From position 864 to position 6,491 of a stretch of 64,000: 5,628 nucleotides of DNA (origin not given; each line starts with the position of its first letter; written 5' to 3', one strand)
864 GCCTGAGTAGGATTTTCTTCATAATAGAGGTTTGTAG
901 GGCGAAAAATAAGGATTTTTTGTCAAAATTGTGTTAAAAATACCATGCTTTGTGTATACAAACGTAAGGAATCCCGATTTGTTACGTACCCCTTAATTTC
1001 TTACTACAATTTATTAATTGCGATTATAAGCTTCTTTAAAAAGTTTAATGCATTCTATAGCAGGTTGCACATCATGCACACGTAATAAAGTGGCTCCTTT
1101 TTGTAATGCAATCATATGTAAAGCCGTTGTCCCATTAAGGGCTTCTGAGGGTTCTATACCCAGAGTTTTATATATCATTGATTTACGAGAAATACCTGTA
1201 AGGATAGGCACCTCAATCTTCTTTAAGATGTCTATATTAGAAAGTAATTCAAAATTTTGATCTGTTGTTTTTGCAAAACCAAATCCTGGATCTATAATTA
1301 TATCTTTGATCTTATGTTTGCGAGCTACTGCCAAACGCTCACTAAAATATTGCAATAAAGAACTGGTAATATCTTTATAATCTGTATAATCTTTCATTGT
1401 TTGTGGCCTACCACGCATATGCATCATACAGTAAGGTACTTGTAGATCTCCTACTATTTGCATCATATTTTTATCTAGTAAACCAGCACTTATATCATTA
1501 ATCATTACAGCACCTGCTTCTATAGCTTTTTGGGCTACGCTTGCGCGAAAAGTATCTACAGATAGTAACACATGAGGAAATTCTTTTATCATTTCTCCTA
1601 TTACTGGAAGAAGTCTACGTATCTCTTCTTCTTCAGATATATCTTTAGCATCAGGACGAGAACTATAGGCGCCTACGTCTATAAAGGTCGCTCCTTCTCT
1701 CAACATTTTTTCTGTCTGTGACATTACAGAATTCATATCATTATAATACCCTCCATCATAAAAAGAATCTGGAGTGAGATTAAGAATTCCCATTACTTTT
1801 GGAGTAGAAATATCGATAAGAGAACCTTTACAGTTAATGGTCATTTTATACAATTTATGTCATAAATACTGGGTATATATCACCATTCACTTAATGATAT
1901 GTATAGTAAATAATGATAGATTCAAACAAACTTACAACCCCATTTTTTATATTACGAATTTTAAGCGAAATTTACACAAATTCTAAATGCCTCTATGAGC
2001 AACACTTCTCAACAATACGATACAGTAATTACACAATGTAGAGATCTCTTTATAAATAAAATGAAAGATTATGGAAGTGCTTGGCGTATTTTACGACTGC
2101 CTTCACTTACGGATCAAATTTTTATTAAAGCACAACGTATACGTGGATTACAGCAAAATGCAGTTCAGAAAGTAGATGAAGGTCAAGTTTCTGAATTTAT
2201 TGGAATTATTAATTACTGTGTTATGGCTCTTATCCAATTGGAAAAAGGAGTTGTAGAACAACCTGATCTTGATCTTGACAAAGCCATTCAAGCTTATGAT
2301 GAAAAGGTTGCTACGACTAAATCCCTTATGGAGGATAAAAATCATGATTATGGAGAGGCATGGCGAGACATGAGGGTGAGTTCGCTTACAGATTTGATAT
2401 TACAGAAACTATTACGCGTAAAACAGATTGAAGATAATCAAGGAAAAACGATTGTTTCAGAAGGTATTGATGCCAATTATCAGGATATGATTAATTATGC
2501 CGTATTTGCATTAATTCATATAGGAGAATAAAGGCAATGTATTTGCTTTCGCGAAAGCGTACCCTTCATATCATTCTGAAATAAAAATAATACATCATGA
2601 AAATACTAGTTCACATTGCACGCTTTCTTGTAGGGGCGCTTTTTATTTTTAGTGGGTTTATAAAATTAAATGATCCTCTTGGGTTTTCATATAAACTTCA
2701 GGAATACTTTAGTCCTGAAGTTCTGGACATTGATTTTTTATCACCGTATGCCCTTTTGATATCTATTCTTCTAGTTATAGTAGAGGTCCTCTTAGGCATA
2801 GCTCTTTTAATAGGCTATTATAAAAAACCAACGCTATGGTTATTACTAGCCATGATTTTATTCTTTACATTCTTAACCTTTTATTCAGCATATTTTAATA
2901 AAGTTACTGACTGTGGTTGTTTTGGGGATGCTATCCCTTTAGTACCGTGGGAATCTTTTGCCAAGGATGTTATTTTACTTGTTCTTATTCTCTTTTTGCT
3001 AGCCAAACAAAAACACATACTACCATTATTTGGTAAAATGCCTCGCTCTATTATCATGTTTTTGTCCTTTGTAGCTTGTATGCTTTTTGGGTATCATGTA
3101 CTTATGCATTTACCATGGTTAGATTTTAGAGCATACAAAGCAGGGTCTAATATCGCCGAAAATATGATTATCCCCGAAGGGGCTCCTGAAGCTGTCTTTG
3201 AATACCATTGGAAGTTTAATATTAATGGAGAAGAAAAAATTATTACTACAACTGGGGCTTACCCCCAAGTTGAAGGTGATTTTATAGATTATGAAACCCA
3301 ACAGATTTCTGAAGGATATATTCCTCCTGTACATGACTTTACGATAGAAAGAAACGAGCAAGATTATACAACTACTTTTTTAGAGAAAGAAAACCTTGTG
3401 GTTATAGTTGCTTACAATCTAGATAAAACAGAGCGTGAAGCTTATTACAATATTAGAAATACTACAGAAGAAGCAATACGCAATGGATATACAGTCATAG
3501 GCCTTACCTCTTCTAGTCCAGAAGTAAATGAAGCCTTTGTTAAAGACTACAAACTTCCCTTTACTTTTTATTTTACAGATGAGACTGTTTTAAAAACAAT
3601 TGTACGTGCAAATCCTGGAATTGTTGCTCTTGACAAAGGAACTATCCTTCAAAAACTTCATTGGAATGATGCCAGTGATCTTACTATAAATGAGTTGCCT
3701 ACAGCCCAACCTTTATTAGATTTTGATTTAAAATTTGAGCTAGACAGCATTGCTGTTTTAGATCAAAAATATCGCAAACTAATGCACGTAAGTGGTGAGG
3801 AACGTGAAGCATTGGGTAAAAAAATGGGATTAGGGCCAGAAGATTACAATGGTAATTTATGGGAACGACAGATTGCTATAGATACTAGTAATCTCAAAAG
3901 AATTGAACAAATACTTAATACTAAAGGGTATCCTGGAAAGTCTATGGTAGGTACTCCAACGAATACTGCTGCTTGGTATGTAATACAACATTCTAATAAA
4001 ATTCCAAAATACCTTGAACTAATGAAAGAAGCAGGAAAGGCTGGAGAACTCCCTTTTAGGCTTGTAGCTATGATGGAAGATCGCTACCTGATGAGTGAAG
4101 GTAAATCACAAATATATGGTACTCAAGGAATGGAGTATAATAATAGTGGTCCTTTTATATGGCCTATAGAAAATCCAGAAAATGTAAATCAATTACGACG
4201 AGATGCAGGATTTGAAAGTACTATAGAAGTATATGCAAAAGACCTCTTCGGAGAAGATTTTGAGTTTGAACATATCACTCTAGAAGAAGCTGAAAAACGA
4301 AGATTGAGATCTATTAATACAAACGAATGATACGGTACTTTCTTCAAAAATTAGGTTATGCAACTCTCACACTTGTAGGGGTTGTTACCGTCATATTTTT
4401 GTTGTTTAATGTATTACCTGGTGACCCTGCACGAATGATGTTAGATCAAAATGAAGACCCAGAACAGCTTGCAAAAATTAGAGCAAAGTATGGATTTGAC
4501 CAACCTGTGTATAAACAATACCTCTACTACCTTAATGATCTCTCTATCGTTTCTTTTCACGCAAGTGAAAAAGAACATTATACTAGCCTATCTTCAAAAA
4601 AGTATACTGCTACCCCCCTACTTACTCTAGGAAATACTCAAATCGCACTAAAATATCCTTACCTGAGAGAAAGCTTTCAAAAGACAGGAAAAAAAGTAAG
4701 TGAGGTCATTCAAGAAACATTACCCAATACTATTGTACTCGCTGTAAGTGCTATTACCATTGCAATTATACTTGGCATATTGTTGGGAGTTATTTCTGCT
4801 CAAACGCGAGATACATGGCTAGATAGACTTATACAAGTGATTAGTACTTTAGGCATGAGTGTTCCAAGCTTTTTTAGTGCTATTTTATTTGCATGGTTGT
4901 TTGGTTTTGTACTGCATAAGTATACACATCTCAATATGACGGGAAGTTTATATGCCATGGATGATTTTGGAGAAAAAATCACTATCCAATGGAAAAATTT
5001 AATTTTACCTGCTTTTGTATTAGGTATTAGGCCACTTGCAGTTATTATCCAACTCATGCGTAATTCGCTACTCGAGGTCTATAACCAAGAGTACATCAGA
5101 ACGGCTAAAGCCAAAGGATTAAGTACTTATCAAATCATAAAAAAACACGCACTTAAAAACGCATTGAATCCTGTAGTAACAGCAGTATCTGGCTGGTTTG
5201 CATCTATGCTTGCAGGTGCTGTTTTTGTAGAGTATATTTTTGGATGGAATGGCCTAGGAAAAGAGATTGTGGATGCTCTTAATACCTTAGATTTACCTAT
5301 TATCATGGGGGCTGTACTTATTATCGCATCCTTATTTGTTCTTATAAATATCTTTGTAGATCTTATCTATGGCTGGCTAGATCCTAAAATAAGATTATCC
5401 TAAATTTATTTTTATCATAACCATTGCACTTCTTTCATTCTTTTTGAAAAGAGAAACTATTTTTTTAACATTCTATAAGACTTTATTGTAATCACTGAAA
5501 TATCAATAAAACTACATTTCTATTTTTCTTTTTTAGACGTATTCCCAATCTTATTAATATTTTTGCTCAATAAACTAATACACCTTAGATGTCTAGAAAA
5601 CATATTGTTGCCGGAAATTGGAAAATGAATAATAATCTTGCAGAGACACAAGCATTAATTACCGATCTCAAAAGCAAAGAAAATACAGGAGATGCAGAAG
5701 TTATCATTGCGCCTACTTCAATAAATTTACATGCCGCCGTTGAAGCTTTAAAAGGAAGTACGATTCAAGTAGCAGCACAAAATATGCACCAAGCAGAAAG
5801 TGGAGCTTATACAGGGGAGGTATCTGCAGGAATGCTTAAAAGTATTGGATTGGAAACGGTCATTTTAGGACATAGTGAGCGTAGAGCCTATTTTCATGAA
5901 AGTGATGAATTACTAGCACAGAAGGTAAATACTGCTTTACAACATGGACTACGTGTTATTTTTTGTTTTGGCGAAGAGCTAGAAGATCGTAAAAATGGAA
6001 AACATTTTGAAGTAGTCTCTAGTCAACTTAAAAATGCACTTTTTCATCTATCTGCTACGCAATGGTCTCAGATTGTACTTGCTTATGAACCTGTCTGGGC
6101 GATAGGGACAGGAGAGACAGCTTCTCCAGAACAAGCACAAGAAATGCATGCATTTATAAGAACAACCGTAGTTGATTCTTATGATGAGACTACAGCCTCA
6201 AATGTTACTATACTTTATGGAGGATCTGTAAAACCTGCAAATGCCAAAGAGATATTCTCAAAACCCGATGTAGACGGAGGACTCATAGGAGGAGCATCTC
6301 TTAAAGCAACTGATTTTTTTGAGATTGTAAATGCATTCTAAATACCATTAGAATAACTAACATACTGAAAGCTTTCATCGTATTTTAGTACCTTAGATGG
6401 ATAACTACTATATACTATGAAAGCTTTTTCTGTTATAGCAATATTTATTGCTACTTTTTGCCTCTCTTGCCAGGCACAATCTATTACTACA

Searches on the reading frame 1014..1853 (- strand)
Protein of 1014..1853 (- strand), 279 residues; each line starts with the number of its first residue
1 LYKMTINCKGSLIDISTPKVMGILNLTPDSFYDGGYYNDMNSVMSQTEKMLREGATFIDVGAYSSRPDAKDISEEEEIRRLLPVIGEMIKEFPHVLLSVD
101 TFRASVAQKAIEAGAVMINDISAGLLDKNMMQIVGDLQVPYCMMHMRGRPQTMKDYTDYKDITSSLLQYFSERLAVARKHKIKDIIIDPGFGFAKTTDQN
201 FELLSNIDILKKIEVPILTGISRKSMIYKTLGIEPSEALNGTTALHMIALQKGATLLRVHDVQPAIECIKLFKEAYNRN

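Call 8: search_protein_families(library=pfam, proteins=[window:1014-1853:-])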
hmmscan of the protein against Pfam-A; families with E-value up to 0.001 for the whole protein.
window:1014-1853:- (279 aa): 1 family
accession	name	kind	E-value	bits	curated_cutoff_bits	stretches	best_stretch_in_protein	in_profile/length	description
PF00809.28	Pterin_bind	-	3.5e-74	250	25.5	1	21-260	1-244/244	Pterin binding enzyme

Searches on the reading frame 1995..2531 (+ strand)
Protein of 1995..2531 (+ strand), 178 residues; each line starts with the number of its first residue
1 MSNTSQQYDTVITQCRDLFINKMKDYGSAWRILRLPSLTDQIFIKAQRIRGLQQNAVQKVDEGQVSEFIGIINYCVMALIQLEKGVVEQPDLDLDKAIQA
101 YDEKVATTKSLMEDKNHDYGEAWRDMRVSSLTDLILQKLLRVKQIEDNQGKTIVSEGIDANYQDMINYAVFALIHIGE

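Call 8: search_protein_families(library=pfam, proteins=[window:1995-2531:+])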
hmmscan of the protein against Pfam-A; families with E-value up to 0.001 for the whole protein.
window:1995-2531:+ (178 aa): 1 family
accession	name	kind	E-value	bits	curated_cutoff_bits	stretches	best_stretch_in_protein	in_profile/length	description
PF07659.16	DUF1599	-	7.4e-61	202.8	25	2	115-175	1-60/61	Nucleotide modification associated domain 1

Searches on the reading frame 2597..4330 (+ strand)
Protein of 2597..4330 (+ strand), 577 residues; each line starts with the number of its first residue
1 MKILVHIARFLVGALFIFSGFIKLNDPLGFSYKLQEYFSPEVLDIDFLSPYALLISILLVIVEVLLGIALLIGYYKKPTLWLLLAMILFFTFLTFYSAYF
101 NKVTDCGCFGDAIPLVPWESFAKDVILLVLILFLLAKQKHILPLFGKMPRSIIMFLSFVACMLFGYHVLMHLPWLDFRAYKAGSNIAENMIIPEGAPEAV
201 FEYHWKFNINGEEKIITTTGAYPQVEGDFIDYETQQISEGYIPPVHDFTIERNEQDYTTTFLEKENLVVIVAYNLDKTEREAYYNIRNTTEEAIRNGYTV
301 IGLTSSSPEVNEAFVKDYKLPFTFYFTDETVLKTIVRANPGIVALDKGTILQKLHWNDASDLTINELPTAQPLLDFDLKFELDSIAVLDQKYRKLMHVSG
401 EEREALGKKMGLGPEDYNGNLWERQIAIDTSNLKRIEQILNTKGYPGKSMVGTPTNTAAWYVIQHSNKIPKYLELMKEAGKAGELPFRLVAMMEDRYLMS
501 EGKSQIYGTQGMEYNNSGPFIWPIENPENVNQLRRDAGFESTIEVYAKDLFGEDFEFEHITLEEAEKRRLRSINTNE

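Call 8: search_protein_families(library=pfam, proteins=[window:2597-4330:+])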
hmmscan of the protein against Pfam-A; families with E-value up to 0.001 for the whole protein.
window:2597-4330:+ (577 aa): 3 families
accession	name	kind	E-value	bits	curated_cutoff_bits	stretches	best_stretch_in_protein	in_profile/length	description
PF07291.16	MauE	-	1.2e-24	87.5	27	1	1-136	1-127/128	Methylamine utilisation protein MauE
PF20329.3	DUF6624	-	5e-08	33.1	27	1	420-546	32-160/173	Family of unknown function (DUF6624)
PF07681.17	DoxX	-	3.5e-07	31.2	23.6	1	5-93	2-82/85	DoxX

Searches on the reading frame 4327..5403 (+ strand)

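Call 8: search_protein_families(library=pfam, proteins=[window:4327-5403:+])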
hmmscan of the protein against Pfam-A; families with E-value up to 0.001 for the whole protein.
window:4327-5403:+ (358 aa): 2 families
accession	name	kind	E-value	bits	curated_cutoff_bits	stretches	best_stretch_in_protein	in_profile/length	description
PF00528.27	BPD_transp_1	-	2.1e-40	138.9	26.4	1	150-356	1-183/184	Binding-protein-dependent transport system inner membrane component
PF19300.4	BPD_transp_1_N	-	2.3e-15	57.2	23.8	1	1-73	1-73/114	Binding-prot-dependent transport system membrane comp, N-term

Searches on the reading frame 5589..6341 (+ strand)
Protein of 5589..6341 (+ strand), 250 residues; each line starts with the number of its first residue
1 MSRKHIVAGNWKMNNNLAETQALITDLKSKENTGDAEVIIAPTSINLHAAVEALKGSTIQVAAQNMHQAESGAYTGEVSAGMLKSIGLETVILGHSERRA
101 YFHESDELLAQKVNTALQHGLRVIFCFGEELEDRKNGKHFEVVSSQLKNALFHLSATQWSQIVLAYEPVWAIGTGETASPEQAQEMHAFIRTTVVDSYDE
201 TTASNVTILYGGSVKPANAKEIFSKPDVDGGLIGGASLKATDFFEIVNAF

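Call 8: search_protein_families(library=pfam, proteins=[window:5589-6341:+])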
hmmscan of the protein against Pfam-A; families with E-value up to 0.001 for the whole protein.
window:5589-6341:+ (250 aa): 1 family
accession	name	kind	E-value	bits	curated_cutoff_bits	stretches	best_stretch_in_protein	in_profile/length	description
PF00121.24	TIM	-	1.6e-97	326.3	20.1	1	6-249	2-244/245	Triosephosphate isomerase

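Call 13: find_encoding_contigs(protein=window:5589-6341:+, flank=3000, max_places=6)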
Protein window:5589-6341:+ (250 aa): no gene with exactly this product is on record in the collection.
